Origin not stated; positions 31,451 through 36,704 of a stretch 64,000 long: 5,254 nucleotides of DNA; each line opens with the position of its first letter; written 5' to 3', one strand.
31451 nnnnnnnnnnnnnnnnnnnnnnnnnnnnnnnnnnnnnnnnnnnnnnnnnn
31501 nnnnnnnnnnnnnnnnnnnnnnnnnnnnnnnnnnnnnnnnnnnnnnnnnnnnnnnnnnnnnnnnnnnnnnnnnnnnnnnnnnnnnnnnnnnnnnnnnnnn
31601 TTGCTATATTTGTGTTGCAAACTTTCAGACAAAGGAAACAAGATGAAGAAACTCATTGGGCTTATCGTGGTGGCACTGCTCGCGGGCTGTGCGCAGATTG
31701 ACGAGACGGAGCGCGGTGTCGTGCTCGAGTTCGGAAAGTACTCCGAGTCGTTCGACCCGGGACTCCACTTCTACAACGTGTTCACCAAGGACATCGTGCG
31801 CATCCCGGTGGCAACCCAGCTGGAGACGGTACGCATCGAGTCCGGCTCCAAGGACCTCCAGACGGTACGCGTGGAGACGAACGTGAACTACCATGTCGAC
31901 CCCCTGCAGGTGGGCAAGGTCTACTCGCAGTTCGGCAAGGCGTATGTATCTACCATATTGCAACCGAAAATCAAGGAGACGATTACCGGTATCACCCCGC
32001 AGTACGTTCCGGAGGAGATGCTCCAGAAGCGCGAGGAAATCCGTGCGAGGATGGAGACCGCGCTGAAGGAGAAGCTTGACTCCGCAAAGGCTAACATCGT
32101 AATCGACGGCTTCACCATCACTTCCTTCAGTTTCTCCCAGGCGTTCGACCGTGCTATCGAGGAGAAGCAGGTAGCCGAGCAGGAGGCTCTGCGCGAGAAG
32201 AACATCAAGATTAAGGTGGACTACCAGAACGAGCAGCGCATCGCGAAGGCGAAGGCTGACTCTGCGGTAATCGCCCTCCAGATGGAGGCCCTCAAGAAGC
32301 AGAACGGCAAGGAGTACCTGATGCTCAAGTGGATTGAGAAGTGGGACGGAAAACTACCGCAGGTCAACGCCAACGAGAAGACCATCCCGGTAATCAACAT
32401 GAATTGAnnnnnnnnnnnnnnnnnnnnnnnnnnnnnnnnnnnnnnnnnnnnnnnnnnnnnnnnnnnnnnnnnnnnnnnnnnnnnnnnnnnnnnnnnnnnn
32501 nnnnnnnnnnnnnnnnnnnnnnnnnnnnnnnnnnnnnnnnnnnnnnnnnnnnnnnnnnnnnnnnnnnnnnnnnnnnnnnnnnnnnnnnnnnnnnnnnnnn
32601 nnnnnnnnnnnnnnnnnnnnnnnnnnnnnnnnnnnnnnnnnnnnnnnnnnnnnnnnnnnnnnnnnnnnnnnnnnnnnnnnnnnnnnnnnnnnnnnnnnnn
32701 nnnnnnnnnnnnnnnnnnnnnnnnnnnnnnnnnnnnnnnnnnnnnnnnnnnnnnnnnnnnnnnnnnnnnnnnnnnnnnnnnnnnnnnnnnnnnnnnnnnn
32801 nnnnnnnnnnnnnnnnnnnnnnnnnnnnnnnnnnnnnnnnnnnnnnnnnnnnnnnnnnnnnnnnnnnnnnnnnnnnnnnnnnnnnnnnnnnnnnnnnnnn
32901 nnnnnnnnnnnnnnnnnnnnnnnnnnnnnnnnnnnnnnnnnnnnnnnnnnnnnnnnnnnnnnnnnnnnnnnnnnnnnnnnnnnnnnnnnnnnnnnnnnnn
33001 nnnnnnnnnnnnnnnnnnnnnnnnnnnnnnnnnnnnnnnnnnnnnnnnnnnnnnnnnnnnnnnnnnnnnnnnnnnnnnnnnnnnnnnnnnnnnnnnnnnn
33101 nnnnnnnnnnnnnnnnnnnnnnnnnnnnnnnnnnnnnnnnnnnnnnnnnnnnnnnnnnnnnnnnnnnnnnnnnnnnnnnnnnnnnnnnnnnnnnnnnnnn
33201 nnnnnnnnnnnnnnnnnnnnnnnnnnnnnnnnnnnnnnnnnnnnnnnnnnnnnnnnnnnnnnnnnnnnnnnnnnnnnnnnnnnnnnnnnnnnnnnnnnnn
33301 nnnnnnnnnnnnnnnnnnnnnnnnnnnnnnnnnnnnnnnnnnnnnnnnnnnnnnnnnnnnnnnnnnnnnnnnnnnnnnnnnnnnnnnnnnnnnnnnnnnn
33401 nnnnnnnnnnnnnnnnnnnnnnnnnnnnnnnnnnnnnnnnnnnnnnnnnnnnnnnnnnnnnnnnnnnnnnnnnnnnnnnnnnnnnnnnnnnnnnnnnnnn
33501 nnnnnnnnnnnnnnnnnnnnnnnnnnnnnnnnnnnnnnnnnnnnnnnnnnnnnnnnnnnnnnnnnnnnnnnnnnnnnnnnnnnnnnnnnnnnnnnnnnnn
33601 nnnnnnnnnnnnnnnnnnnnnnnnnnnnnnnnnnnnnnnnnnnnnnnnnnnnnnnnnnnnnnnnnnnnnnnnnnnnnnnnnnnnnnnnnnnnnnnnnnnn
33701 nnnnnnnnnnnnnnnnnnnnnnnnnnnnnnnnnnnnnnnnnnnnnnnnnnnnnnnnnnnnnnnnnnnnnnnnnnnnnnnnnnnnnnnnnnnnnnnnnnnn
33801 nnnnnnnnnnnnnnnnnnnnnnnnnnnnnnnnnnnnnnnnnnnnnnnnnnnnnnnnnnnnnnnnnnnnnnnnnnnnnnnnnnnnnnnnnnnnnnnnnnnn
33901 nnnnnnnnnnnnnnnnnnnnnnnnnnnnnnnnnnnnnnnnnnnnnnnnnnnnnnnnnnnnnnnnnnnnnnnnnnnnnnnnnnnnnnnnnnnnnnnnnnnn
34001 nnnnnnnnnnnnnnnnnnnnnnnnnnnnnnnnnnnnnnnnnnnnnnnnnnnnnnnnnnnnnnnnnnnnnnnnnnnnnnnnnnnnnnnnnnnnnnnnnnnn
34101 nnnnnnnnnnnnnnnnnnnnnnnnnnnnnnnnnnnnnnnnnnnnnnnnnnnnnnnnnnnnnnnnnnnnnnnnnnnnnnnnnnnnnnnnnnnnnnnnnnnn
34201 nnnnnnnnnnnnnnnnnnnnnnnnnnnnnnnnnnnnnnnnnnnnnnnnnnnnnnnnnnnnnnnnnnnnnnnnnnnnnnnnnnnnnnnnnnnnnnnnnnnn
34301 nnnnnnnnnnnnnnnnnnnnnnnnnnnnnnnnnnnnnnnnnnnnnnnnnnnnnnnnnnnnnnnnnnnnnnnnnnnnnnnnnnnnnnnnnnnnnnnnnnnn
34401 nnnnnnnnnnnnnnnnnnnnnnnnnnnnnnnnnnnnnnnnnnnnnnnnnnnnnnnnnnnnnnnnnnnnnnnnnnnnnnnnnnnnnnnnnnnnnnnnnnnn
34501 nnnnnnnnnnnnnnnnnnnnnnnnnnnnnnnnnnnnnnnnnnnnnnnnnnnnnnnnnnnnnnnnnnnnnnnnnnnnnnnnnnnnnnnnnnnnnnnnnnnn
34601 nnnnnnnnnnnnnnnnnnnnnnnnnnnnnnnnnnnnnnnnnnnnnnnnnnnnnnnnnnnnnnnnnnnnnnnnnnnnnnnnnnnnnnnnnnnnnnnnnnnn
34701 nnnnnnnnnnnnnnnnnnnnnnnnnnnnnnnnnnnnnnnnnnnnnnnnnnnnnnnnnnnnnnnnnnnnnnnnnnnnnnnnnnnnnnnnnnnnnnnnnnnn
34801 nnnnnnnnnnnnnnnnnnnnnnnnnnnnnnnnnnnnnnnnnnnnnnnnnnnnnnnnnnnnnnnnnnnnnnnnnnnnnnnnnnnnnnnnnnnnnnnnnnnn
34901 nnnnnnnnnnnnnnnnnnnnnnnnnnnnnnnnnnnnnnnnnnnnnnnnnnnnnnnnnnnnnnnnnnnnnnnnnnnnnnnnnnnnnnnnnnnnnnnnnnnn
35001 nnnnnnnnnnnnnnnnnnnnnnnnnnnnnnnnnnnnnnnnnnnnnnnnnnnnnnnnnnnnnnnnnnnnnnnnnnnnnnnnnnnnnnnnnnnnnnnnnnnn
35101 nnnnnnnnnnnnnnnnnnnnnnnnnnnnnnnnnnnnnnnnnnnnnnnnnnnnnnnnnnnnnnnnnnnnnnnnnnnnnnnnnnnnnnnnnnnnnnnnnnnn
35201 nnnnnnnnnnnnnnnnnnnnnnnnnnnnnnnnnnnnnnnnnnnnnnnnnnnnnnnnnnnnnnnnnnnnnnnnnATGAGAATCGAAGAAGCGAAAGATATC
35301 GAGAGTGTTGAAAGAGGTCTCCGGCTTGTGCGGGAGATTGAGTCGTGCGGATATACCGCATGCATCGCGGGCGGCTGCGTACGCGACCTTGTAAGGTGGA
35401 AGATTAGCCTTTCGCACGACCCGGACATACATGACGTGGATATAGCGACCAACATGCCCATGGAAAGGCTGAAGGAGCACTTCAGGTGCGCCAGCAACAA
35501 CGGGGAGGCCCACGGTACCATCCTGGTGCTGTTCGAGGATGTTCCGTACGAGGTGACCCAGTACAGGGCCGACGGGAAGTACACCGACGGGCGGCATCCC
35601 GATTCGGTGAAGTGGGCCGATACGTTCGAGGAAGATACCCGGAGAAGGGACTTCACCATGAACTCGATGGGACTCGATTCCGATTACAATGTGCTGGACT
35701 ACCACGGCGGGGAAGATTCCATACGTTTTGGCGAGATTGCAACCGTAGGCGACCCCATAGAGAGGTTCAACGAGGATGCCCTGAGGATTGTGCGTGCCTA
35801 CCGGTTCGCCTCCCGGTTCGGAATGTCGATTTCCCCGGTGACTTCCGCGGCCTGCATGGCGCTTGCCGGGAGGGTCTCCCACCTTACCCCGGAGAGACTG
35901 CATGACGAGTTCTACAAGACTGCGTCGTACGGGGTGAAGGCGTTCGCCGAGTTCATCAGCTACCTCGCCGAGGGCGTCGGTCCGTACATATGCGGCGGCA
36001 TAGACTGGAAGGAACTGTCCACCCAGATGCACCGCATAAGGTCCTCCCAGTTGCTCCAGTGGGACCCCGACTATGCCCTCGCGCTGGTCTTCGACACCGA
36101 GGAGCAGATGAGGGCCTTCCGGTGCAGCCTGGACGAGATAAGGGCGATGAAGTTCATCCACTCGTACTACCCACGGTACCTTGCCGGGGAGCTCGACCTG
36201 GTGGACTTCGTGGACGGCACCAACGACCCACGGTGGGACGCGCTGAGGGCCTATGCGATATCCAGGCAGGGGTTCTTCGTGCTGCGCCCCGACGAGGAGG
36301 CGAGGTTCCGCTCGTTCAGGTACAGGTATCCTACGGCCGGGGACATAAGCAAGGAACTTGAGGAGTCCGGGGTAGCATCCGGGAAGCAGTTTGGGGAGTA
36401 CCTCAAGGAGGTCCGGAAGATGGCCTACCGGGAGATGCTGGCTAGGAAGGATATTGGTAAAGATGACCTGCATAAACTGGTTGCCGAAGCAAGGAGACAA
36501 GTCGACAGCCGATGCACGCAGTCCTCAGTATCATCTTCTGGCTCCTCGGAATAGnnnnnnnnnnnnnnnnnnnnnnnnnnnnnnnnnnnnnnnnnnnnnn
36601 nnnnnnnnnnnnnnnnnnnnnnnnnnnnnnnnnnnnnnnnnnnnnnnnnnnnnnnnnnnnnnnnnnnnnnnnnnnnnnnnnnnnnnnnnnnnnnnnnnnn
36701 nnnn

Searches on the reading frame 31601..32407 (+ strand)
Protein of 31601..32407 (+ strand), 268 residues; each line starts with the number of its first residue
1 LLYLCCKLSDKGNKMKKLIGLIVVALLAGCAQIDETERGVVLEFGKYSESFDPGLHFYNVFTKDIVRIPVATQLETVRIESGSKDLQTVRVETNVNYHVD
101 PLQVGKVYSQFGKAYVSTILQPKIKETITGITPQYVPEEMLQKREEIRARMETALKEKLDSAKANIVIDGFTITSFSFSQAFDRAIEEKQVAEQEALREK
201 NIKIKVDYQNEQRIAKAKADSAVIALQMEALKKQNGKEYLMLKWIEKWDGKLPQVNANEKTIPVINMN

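Call 56: search_protein_families(library=phrogs, proteins=[window:31601-32407:+], max_evalue=0.001)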
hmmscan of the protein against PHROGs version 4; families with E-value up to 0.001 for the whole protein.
window:31601-32407:+ (268 aa): 3 families
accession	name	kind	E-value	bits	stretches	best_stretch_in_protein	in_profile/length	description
phrog_200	-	other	1.3e-38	134.1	1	13-268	79-360/379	lipoprotein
phrog_11908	-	unknown function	5.2e-06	26.5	0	153-232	220-299/430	-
phrog_38808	-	unknown function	0.00016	22.9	1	215-266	17-66/68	-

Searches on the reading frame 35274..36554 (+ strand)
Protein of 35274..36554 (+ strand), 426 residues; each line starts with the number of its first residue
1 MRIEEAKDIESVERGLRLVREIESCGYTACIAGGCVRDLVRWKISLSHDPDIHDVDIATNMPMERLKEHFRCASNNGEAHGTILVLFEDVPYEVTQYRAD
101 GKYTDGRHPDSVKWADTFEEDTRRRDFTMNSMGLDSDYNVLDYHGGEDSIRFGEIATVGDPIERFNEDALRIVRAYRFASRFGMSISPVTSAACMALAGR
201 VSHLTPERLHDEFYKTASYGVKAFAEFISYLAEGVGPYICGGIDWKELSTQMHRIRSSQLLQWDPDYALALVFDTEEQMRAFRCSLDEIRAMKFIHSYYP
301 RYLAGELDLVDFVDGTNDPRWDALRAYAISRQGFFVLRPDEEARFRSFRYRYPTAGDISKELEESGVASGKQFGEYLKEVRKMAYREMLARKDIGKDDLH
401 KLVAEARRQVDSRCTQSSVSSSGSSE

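Call 55: search_protein_families(library=phrogs, proteins=[window:35274-36554:+], max_evalue=0.001)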
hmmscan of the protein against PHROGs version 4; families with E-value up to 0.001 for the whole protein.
window:35274-36554:+ (426 aa): 3 families
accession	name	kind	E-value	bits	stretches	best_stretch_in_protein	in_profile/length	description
phrog_2244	-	DNA, RNA and nucleotide metabolism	5.7e-40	139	1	30-231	6-196/392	tRNA nucleotidyltransferase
phrog_24229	-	DNA, RNA and nucleotide metabolism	9.5e-24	85.2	1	30-221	7-209/245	tRNA nucleotidyltransferase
phrog_1614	-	DNA, RNA and nucleotide metabolism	1.8e-05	25.5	1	12-77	20-79/268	nucleotidyltransferase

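Call 66: search_dna_similar(query=window:35274-36554:+, collection=phages, mode=protein, max_rows=12)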
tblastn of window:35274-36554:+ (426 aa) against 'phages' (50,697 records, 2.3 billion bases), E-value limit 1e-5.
Records with a match: 234; places in all: 234; records where one place covers at least 80% of the query: 5.
Best place of each record, by identity: <60% 234.
By first word of the organism name: Escherichia 33; Aeromonas 31; Erwinia 27; Bacteriophage 23; Caulobacter 13; Salmonella 12; Mycobacterium 9; Brevundimonas 7; Listeria 6; uncultured 6; and 33 more.
By host as written in the record: - 42; Caulobacter vibrioides CB15 13; Aeromonas salmonicida 11; Escherichia coli 10; Erwinia amylovora 9; Aeromonas hydrophila 9; Listeria monocytogenes 6; Brevundimonas pondensis LVF1 6; and 79 more.
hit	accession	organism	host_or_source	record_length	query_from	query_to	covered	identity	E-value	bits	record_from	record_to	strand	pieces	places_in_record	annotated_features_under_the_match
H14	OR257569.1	Ruegeria phage RpAliso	Ruegeria pomeroyi DSS-3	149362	17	386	87%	27.9%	2e-15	85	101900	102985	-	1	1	tRNA nucleotidyltransferase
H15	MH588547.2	Caulobacter phage CcrSC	Caulobacter vibrioides CB15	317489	16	381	86%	26.6%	1e-15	86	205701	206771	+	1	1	tRNA nucleotidyltransferase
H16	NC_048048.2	Caulobacter phage CcrSC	Caulobacter vibrioides CB15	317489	16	381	86%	26.6%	1e-15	86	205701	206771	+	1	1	tRNA nucleotidyltransferase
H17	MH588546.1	Caulobacter phage CcrBL9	Caulobacter vibrioides CB15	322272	16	381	86%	25.3%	3e-13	78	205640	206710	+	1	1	tRNA nucleotidyltransferase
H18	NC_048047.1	Caulobacter phage CcrBL9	Caulobacter vibrioides CB15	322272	16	381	86%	25.3%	3e-13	78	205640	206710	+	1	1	tRNA nucleotidyltransferase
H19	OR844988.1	Staphylococcus phage SA 1306 Kay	Staphylococcus aureus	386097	13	298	67%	32.1%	3e-30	129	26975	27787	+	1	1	record has no annotation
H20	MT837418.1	Bacteriophage sp.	human fecal samples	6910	17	273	60%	32.2%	2e-29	126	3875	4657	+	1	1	record has no annotation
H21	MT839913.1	Bacteriophage sp.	human fecal samples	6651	18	215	46%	41.8%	1e-33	139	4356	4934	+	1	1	record has no annotation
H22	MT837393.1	Bacteriophage sp.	human fecal samples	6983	1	215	50%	38.4%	4e-35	143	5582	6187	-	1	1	record has no annotation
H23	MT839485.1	Bacteriophage sp.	human fecal samples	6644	9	215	49%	39.6%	1e-36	148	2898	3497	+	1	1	record has no annotation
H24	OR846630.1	Enterococcus phage Efs 1-1-1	Enterococcus faecalis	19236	18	215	46%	41.4%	2e-37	150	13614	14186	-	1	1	record has no annotation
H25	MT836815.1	Bacteriophage sp.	human fecal samples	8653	17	215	47%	40.2%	2e-36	147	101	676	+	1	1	record has no annotation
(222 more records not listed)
